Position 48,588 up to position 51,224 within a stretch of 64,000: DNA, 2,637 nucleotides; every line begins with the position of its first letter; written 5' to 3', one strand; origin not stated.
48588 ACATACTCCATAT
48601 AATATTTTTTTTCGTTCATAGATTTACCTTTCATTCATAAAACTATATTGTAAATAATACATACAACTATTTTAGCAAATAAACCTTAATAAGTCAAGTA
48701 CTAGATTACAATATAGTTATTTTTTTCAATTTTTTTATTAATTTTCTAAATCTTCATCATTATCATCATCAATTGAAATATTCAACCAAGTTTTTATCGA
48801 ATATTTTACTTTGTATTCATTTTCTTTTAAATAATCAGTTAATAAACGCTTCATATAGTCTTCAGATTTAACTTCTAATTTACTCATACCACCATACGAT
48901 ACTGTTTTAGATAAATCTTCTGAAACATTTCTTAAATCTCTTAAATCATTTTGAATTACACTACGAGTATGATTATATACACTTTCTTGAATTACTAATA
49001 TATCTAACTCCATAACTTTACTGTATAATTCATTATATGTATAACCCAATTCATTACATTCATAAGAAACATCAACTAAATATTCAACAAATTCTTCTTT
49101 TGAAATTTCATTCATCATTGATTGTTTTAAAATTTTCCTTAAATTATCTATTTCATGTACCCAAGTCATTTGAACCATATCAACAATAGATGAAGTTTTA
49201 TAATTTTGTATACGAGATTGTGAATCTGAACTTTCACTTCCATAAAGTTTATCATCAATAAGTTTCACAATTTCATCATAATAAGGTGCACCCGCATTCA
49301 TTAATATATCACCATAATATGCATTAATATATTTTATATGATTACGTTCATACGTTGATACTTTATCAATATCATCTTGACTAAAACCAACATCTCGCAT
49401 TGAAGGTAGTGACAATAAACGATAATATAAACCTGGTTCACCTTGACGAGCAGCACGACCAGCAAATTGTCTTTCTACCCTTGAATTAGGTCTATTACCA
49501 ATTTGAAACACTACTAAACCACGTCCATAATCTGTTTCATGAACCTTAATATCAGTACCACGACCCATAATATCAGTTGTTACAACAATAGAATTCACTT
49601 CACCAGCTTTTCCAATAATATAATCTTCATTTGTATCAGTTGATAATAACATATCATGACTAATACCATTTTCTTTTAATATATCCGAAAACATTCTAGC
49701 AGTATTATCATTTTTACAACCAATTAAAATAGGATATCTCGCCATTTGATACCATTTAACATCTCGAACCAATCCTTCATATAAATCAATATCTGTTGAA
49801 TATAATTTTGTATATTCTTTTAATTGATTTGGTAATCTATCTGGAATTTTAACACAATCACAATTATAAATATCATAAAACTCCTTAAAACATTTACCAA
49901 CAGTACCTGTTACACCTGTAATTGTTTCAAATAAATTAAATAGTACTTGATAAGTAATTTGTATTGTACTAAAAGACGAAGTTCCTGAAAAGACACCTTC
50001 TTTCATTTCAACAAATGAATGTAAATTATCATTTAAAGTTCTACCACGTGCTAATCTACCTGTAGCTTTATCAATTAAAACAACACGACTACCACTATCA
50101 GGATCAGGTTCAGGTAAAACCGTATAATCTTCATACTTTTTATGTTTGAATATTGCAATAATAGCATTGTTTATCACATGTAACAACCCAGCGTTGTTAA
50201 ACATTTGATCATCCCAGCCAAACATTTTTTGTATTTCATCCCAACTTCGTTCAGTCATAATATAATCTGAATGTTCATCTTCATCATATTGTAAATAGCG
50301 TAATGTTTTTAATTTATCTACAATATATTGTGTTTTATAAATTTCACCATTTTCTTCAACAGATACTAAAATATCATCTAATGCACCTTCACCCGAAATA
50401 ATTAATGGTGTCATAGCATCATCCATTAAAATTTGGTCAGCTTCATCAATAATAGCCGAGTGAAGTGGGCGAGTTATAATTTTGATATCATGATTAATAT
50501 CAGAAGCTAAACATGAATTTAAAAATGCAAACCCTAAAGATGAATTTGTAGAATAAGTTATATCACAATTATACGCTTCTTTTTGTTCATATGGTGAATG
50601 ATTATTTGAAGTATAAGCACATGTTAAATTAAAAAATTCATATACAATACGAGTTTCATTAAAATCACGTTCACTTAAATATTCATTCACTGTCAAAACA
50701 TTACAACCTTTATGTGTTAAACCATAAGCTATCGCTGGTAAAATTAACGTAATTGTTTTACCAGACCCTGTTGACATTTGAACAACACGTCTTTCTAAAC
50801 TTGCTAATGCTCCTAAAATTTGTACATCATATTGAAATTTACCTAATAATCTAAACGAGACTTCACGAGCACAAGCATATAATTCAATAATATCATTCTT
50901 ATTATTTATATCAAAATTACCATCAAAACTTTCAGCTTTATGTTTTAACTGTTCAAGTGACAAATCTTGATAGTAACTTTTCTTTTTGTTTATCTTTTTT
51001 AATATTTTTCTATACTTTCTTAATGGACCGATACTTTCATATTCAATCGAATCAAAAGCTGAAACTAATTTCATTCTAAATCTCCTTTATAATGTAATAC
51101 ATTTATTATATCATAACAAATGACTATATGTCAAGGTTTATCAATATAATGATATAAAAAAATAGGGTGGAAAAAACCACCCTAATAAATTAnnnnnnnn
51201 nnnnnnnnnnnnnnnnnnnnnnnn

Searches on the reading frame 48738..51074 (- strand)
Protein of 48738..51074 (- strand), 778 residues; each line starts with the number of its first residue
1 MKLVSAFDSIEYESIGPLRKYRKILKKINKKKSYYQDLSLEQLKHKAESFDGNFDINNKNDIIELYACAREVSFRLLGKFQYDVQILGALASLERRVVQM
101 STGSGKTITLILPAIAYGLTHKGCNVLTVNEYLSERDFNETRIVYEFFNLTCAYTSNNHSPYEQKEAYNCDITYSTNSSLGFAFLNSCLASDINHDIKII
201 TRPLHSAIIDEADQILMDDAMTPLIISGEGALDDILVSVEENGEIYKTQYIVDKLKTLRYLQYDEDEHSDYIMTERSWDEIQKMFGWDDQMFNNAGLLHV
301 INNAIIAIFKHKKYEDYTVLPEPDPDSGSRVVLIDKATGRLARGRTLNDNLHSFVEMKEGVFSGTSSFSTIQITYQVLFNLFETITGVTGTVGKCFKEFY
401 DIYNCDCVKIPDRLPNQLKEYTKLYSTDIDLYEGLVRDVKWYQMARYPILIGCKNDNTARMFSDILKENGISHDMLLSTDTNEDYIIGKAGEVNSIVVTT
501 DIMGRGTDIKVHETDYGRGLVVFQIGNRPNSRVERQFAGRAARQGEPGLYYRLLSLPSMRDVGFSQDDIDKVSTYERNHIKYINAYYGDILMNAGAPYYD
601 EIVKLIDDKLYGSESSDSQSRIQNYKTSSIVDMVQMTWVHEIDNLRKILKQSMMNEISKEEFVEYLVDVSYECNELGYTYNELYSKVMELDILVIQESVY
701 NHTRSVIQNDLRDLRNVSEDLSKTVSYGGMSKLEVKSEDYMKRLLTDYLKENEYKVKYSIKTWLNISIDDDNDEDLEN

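Call 7: search_protein_families(library=pfam, proteins=[window:48738-51074:-], max_evalue=0.01)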
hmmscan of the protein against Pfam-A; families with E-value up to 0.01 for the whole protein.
window:48738-51074:- (778 aa): 5 families
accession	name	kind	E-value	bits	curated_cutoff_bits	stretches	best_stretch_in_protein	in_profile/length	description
PF07517.20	SecA_DEAD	-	1.4e-72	244.8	24.6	1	18-399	13-289/290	SecA DEAD-like domain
PF21090.3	P-loop_SecA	-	1.7e-17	64.2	27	1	423-512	10-100/205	SecA P-loop domain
PF01043.26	SecA_PP_bind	-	2.8e-11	44.4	23.5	1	246-356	7-110/110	SecA preprotein cross-linking domain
PF00270.35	DEAD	-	8.6e-08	32.5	26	1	94-218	15-132/167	DEAD/DEAH box helicase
PF00271.37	Helicase_C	-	0.005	17.5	23.5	0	449-545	18-110/110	Helicase conserved C-terminal domain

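Call 38: search_protein_families(library=ncbifam, proteins=[window:48738-51074:-], max_evalue=0.1)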
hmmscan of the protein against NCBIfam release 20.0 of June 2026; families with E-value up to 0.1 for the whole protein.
window:48738-51074:- (778 aa): 9 families
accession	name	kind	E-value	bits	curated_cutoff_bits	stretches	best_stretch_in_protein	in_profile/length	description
NF006630.0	PRK09200.1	subfamily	2.2e-118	396.5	862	1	18-718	14-695/789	preprotein translocase subunit SecA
TIGR03714.1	secA2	equivalog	3.2e-110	369.6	930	1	18-557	6-537/762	accessory Sec system translocase SecA2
NF009538.1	PRK12904.1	equivalog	2.9e-101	339.9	814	1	18-512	14-491/814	preprotein translocase subunit SecA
TIGR00963.1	secA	equivalog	3.4e-100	336.5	800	1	28-512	1-473/787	preprotein translocase subunit SecA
TIGR04397.1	SecA2_Bac_anthr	exception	7.1e-95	318.7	1085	1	12-705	7-673/774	accessory Sec system translocase SecA2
NF009536.0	PRK12901.1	equivalog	2.4e-75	254.4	1493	2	299-556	492-745/1118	preprotein translocase subunit SecA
TIGR04221.1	SecA2_Mycobac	equivalog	3e-73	247.3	725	1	20-556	19-544/762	accessory Sec system translocase SecA2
NF012136.0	SecA2_Lm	equivalog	1.9e-69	234.5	1100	1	18-558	11-537/776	accessory Sec system translocase SecA2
NF008744.0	PRK11776.1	equivalog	0.0038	15.9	524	1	450-562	246-354/460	ATP-dependent RNA helicase DbpA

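Call 54: search_dna_similar(query=window:48738-51074:-, collection=plasmids, mode=protein, max_rows=15)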
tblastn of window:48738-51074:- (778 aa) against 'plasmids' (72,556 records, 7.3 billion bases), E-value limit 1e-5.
Records with a match: 145; places in all: 152; records where one place covers at least 80% of the query: 1.
Best place of each record, by identity: <60% 145.
By first word of the organism name: Lactobacillus 12; Clostridium 11; Staphylococcus 11; Escherichia 9; Sinorhizobium 5; Rhizobium 5; Listeria 4; Pseudomonas 4; Variovorax 4; Candidatus 4; and 54 more.
By predicted mobility (MOB-suite, as given by PLSDB): non-mobilizable 130; mobilizable 9; conjugative 6.
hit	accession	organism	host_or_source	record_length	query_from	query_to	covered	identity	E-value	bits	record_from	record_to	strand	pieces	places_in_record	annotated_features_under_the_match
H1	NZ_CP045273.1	Priestia megaterium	pure culture,Paper surface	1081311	63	682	80%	29.3%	4e-62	234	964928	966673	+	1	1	none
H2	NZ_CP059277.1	Lactobacillus taiwanensis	Mus musculus,pure culture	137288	34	572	69%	33.7%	3e-71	262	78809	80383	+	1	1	secA: preprotein translocase subunit SecA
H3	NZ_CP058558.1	Alkaliphilus sp. B6464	-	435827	35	556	67%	34.6%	2e-75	275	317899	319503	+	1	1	secA: preprotein translocase subunit SecA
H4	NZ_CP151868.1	Bacillus thuringiensis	tobacco,mixed culture,leaves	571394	33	563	68%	33.8%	5e-76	276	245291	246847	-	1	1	secA: preprotein translocase subunit SecA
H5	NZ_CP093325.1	Bacillus sp. N5-665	whole organism,peat soil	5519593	33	563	68%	33.8%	4e-74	271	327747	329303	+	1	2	none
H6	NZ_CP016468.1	Latilactobacillus curvatus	cell culture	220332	35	556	67%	34.2%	5e-75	273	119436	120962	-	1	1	secA: preprotein translocase subunit SecA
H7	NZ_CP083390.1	Lactobacillus crispatus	Homo sapiens,Whole organism,urine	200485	36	572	69%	33.2%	2e-70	259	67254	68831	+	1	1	secA: preprotein translocase subunit SecA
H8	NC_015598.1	Lactobacillus kefiranofaciens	-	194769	34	556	67%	34.0%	4e-75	274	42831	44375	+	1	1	secA: preprotein translocase subunit SecA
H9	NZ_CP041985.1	Lactobacillus sp. PV037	Microtus ochrogaster,gut ...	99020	35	548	66%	34.6%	5e-76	276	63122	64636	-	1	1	secA: preprotein translocase subunit SecA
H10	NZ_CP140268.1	Priestia megaterium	Single cell,ginseng rhizosphere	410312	38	563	68%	33.7%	4e-75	274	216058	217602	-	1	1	secA: preprotein translocase subunit SecA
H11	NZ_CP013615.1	Clostridium perfringens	canine,Pure culture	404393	36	561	68%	33.7%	4e-77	280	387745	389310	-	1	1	none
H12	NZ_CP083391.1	Lactobacillus crispatus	Homo sapiens,Whole organism,urine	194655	34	556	67%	33.8%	6e-75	273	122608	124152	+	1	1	secA: preprotein translocase subunit SecA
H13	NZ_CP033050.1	Virgibacillus halodenitrificans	cell culture,Red Sea lagoons-Mangrove ...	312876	35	548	66%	34.2%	9e-65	243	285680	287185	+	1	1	secA2: accessory Sec system translocase SecA2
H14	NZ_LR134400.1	Listeria monocytogenes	Homo sapiens,Vein blood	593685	62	563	65%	34.9%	1e-73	270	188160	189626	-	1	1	secA: preprotein translocase subunit SecA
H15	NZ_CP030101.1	Listeria monocytogenes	Environment,water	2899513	62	563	65%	34.9%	1e-73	270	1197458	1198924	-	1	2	none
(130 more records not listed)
